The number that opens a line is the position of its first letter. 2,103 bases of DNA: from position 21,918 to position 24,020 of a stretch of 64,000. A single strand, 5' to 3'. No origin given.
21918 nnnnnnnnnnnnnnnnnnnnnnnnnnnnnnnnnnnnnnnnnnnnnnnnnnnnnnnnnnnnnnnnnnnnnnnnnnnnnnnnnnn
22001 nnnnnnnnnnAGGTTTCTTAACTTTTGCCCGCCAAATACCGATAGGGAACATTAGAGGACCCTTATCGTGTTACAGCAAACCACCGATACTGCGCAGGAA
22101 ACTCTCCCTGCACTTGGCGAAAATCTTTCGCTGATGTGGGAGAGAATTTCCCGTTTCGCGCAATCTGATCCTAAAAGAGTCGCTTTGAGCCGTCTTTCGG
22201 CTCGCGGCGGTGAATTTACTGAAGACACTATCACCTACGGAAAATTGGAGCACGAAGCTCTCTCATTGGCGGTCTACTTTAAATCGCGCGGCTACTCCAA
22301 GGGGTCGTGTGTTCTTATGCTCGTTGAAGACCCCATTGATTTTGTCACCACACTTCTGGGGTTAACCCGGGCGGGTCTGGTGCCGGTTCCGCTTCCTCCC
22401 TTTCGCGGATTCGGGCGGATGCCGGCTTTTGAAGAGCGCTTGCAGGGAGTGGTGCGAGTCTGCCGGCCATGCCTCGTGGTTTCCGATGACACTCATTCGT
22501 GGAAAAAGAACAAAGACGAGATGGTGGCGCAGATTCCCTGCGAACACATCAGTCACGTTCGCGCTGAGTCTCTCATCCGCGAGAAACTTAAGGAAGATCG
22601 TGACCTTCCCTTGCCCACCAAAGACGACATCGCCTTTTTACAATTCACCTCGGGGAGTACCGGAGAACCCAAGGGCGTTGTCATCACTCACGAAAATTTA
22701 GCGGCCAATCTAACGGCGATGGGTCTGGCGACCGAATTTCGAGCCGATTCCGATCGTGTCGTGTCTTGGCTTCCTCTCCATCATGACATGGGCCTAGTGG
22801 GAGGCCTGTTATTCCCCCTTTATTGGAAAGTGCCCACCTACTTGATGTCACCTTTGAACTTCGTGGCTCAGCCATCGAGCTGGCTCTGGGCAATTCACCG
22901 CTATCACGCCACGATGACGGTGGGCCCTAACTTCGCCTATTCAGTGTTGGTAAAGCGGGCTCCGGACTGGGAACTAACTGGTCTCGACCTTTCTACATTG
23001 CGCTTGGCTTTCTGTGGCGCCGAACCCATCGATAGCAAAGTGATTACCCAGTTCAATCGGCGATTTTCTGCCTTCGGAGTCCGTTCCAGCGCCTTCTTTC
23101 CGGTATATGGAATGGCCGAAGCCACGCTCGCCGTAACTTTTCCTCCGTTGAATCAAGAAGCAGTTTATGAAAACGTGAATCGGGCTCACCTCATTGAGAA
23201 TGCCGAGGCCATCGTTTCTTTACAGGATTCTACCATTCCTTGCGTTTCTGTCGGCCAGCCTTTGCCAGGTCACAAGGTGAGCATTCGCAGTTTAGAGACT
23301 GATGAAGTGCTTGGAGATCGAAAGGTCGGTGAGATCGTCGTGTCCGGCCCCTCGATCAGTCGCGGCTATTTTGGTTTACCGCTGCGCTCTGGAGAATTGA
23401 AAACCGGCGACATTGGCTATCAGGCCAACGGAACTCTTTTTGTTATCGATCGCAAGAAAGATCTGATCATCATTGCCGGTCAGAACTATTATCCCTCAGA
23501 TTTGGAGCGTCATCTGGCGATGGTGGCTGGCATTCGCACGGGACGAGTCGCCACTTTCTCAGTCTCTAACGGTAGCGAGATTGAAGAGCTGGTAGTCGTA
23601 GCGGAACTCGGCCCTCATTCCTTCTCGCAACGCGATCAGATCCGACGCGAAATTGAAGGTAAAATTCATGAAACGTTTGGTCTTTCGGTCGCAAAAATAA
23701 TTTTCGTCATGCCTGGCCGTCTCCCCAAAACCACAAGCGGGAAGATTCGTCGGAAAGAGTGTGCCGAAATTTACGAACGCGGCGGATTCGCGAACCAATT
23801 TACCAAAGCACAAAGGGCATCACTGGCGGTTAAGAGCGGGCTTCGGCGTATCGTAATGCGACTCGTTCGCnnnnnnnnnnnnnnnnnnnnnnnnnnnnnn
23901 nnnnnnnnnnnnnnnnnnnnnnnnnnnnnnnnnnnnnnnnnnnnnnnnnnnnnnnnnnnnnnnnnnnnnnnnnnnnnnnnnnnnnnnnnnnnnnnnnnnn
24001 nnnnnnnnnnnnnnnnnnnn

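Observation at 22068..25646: Single polypeptide fusing a fatty acyl-AMP ligase to a six-TM PAS histidine kinase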

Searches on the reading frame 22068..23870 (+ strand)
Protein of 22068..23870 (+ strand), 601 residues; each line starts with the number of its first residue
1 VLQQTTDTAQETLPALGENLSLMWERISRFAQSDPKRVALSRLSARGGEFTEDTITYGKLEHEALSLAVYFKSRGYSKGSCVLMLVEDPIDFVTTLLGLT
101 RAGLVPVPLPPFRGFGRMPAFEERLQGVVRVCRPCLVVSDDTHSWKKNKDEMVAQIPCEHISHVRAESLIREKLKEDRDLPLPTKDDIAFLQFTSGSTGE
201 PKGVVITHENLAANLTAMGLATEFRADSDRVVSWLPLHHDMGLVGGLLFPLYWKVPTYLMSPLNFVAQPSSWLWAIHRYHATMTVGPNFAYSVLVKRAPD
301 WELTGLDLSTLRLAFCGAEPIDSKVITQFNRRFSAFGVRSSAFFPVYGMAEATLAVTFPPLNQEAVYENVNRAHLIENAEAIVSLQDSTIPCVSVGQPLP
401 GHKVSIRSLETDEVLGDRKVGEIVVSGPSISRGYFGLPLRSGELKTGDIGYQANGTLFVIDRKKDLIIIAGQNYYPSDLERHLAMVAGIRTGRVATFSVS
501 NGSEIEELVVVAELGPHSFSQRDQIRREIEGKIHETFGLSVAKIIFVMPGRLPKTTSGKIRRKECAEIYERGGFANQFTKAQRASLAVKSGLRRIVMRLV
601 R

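Call 23: search_solved_structures(query=window:22068-23870:+, max_evalue=1e-20)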
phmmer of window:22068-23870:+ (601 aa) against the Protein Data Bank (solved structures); distinct sequences matched with E-value up to 1e-20: 23.
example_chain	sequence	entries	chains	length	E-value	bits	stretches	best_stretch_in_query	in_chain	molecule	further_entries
3pbk_A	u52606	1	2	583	8.1e-78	265.5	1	52-575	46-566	Fatty Acyl-Adenylate Ligase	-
7r7g_A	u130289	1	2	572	2.5e-76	260.5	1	47-571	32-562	Polyketide synthase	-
7r7e_A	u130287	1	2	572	4.5e-76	259.7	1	47-571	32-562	Polyketide synthase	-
7r7f_A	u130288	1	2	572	6.5e-76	259.2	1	47-571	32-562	Polyketide synthase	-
3kxw_A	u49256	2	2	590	3.3e-75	256.9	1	51-566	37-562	Saframycin Mx1 synthetase B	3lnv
8hd4_A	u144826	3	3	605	1.4e-66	228.4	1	46-581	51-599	Long-chain-fatty-acid--AMP ligase FadD23 | Fatty-acid-CoA ligase FadD23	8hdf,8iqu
7wua_A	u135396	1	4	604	1.7e-58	201.7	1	79-443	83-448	Acyl-CoA synthase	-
5d6j_A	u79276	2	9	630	5.4e-58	200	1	78-441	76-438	Acyl-CoA synthase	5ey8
5icr_A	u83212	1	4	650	5.8e-58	199.9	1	78-441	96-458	Acyl-CoA synthase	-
4r0m_B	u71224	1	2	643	8.3e-53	182.9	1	17-580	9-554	McyG protein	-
5ey9_A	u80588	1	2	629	1.6e-51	178.6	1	78-441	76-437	Long-chain-fatty-acid--AMP ligase FadD32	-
5hm3_A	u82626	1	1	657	8.3e-51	176.3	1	79-441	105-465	Long-chain-fatty-acid--AMP ligase FadD32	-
6ulx_A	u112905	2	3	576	4.5e-48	167.3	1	52-575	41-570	Amino acid adenylation domain-containing protein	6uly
6ulw_A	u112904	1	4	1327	2.8e-47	164.6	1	52-576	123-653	Amino acid adenylation domain-containing protein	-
8hcz_A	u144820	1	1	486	1.7e-43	152.2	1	46-440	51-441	Long-chain-fatty-acid--AMP ligase FadD23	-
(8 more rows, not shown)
